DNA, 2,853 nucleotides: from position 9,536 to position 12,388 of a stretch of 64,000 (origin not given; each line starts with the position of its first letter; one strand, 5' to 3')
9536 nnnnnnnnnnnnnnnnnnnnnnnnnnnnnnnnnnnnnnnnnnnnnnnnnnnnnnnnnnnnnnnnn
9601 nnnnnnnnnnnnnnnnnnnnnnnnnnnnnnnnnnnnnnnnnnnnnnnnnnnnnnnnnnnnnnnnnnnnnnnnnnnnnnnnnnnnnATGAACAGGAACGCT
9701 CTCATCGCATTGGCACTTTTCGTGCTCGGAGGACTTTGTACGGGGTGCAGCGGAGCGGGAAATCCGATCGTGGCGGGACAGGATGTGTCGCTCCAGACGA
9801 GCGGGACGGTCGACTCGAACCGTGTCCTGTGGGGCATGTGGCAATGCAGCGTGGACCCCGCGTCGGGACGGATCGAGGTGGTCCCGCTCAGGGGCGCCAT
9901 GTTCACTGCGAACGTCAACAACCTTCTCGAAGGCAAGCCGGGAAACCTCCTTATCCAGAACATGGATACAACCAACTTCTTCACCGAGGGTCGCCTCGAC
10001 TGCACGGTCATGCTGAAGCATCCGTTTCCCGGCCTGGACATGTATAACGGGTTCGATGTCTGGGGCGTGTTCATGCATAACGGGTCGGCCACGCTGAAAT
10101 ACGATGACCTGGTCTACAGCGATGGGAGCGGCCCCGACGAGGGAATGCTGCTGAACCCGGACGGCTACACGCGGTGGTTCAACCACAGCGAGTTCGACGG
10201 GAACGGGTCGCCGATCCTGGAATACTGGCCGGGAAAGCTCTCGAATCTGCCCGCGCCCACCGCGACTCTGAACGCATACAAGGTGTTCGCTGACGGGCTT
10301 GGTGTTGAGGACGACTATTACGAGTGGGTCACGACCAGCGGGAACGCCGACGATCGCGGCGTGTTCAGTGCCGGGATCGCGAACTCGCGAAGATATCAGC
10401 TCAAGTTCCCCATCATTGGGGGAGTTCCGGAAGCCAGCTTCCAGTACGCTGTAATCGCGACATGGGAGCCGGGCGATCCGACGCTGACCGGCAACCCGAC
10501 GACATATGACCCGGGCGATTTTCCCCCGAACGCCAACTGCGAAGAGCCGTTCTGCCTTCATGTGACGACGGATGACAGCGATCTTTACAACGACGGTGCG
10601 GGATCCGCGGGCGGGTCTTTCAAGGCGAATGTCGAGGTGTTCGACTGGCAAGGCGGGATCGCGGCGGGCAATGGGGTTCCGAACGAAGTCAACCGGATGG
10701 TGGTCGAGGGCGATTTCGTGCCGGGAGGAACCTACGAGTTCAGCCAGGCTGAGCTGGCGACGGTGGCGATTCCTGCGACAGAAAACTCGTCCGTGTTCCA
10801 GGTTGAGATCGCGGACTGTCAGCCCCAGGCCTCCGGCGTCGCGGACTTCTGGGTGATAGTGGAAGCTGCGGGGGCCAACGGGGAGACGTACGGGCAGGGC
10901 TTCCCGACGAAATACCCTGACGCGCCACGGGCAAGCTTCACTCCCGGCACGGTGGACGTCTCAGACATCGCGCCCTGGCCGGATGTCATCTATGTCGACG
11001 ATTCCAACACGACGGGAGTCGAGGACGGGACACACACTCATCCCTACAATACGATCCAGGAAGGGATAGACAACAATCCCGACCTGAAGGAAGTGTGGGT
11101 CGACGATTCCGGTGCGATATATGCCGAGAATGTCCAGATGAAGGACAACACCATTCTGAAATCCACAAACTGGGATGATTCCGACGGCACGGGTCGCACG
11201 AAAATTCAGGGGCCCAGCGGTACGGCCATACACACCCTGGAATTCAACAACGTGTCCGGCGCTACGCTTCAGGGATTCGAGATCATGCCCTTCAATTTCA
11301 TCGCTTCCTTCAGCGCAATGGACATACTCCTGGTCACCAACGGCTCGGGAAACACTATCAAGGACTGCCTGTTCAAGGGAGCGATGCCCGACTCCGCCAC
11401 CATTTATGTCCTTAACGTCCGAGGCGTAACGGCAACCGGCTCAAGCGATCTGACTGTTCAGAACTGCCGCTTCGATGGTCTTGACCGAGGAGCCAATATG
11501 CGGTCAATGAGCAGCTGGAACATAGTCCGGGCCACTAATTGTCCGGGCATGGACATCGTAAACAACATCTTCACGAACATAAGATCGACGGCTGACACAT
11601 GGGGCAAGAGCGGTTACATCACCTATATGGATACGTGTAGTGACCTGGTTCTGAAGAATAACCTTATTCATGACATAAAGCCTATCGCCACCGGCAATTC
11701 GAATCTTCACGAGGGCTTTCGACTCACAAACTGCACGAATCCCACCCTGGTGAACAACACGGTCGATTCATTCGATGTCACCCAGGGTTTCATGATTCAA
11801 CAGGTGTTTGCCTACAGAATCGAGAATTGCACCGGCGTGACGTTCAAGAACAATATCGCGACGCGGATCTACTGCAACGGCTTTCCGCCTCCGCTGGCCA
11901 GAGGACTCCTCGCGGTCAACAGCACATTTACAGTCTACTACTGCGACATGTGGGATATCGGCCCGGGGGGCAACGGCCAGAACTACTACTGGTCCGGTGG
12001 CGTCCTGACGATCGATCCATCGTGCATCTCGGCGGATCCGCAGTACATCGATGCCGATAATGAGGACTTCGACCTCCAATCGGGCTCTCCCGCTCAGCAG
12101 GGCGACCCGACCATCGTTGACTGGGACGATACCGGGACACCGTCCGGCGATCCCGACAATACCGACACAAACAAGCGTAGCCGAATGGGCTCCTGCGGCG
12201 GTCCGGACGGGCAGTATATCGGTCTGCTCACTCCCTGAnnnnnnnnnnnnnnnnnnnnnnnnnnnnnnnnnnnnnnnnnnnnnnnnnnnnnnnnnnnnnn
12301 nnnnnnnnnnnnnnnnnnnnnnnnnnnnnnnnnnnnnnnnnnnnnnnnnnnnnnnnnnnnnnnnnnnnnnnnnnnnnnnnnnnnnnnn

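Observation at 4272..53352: Nine-member lipoprotein family with an unassigned conserved N-terminal domain and swappable surface passengers (candidate undescribed surface-display system)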

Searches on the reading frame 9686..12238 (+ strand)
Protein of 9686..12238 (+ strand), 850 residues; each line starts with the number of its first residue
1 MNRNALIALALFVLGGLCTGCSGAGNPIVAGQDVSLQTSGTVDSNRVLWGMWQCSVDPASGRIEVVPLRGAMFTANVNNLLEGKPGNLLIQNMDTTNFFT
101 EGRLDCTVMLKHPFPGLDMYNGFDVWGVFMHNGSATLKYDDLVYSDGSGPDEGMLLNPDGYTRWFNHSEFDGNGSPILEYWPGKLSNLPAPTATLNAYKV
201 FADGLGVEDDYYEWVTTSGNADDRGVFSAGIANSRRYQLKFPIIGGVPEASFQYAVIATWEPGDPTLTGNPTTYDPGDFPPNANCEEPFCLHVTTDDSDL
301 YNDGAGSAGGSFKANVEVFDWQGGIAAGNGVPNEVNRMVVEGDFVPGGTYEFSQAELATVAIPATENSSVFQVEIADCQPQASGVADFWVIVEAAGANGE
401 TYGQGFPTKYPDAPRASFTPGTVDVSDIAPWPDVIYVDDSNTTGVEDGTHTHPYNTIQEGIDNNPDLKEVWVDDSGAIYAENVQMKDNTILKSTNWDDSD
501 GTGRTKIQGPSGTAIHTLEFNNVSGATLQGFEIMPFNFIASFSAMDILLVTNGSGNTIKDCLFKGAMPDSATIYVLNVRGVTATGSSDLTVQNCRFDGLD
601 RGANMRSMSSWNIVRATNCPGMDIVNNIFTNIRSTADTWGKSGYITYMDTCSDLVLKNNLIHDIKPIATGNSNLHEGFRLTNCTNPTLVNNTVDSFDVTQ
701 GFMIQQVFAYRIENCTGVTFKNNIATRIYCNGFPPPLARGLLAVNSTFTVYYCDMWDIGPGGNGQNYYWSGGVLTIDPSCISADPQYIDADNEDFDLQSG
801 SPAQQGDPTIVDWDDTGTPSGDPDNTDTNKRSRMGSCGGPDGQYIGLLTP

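Call 4: search_protein_families(library=pfam, proteins=[window:9686-12238:+], max_evalue=0.1)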
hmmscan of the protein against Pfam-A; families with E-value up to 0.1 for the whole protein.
window:9686-12238:+ (850 aa): 2 families
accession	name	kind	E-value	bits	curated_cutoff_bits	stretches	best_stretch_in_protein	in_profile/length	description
PF13229.12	Beta_helix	-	2.6e-06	27.6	25.9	1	550-732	5-141/158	Right handed beta helix region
PF17161.10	DUF5123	-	0.027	16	35.1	0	766-808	66-111/113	Domain of unknown function (DUF5123)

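Call 5: search_protein_families(library=ncbifam, proteins=[window:9686-12238:+], max_evalue=0.1)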
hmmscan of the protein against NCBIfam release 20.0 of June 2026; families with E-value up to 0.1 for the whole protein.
window:9686-12238:+ (850 aa): 0 families

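Call 9: find_homologous_proteins(query=window:9686-12238:+, region=40-440)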
Query window:9686-12238:+, residues 40-440 (401 aa): 230 proteins with E <= 0.001 among 8000 candidates; the best 120 are listed.
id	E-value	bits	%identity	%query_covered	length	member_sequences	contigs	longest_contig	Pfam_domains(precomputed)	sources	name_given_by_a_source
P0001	8.5e-278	939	100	100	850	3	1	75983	PF13229.13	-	-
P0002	3.6e-219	746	79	100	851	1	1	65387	PF13229.13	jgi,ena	-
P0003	9.4e-189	646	70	99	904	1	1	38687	PF13229.13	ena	-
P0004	7.7e-186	636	69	100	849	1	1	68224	PF13229.13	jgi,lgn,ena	-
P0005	3.1e-184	631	69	99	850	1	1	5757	PF13229.13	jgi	-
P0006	8.5e-183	626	66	100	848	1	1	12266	PF13229.13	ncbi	-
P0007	3.3e-180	618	68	99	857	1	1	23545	PF13229.13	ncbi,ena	-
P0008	3.7e-180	618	67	99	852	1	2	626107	-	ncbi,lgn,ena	-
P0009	7.2e-179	613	67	99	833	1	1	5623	PF13229.13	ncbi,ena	-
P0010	7.5e-178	610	68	95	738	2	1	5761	-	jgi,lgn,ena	jgi:hypothetical protein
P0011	1.1e-177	609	66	98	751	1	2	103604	-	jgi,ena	-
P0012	3.3e-175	601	67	97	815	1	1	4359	PF13360.14,PF13570.14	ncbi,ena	-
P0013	6.4e-175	600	64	98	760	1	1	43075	-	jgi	-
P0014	1.5e-174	599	65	96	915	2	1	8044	-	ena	-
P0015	1.5e-173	596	64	99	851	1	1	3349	-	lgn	-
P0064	2.2e-139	483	56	96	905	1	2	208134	-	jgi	-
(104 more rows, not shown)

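Call 81: find_encoding_contigs(protein=P0008, flank=10000, max_places=1)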
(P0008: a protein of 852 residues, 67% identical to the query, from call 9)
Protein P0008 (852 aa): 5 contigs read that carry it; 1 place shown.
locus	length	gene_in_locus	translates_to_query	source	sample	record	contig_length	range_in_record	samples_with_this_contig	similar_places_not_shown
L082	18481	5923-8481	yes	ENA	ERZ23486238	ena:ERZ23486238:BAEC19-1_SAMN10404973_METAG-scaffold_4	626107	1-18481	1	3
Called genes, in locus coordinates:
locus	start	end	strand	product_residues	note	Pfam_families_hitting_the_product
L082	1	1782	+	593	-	?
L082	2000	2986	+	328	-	PF03462:PCRF, PF00472:RF-1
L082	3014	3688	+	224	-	PF00005:ABC_tran, PF13304:AAA_21 (faint)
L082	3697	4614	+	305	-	PF18075:FtsX_ECD, PF02687:FtsX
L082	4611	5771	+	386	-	PF01551:Peptidase_M23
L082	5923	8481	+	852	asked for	-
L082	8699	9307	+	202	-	PF11611:DUF4352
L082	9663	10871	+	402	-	PF00595:PDZ (weak), PF13180:PDZ_2 (faint), PF17820:PDZ_6, PF03572:Peptidase_S41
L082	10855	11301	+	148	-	PF01281:Ribosomal_L9_N, PF03948:Ribosomal_L9_C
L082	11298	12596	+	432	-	PF00587:tRNA-synt_2b, PF03129:HGTP_anticodon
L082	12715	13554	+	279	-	PF00413:Peptidase_M10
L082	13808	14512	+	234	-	PF00702:Hydrolase, PF13419:HAD_2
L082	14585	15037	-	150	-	-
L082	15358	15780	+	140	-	PF02381:MraZ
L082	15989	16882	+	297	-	PF01795:Methyltransf_5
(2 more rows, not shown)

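Call 82: find_encoding_contigs(protein=P0064, flank=10000, max_places=1)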
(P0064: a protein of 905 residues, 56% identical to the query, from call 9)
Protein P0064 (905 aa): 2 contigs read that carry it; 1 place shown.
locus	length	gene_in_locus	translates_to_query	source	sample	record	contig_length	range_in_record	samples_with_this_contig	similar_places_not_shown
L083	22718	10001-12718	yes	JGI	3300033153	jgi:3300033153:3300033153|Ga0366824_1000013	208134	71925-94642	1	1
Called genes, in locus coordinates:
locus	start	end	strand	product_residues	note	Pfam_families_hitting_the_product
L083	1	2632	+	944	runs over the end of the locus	-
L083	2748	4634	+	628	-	PF01541:GIY-YIG, PF27096:UvrC_M, PF02151:UVR, PF22920:UvrC_RNaseH, PF08459:UvrC_RNaseH_dom, PF00633:HHH (faint), PF12826:HHH_2 (weak), PF14520:HHH_5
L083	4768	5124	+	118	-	-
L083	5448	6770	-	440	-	PF16656:Pur_ac_phosph_N (faint), PF00413:Peptidase_M10 (faint)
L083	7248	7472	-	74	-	-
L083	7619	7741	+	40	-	-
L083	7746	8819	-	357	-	PF00089:Trypsin, PF13365:Trypsin_2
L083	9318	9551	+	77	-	-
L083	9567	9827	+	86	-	-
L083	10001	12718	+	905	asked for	-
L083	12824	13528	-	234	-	PF13371:TPR_9 (faint), PF13424:TPR_12 (faint), PF13428:TPR_14 (faint), PF13431:TPR_17 (faint), PF13432:TPR_16 (weak), PF00515:TPR_1 (weak), PF00515:TPR_1, PF07719:TPR_2, +5 more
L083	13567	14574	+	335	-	PF03372:Exo_endo_phos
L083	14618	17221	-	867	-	PF18911:PKD_4 (weak)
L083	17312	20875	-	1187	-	PF00082:Peptidase_S8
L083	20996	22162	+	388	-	PF13439:Glyco_transf_4 (faint), PF00534:Glycos_transf_1, PF13692:Glyco_trans_1_4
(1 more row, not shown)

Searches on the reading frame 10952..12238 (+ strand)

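Call 56: search_protein_families(library=pfam, proteins=[window:10952-12238:+], max_evalue=5)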
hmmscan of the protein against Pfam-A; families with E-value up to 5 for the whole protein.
window:10952-12238:+ (428 aa): 3 families
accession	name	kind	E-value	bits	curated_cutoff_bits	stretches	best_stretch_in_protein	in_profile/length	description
PF13229.12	Beta_helix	-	2.1e-07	31.2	25.9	2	128-310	5-141/158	Right handed beta helix region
PF17161.10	DUF5123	-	0.002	19.7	35.1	2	344-386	66-111/113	Domain of unknown function (DUF5123)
PF08480.16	Disaggr_assoc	-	0.022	15.1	22.6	2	356-384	150-178/194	Disaggregatase related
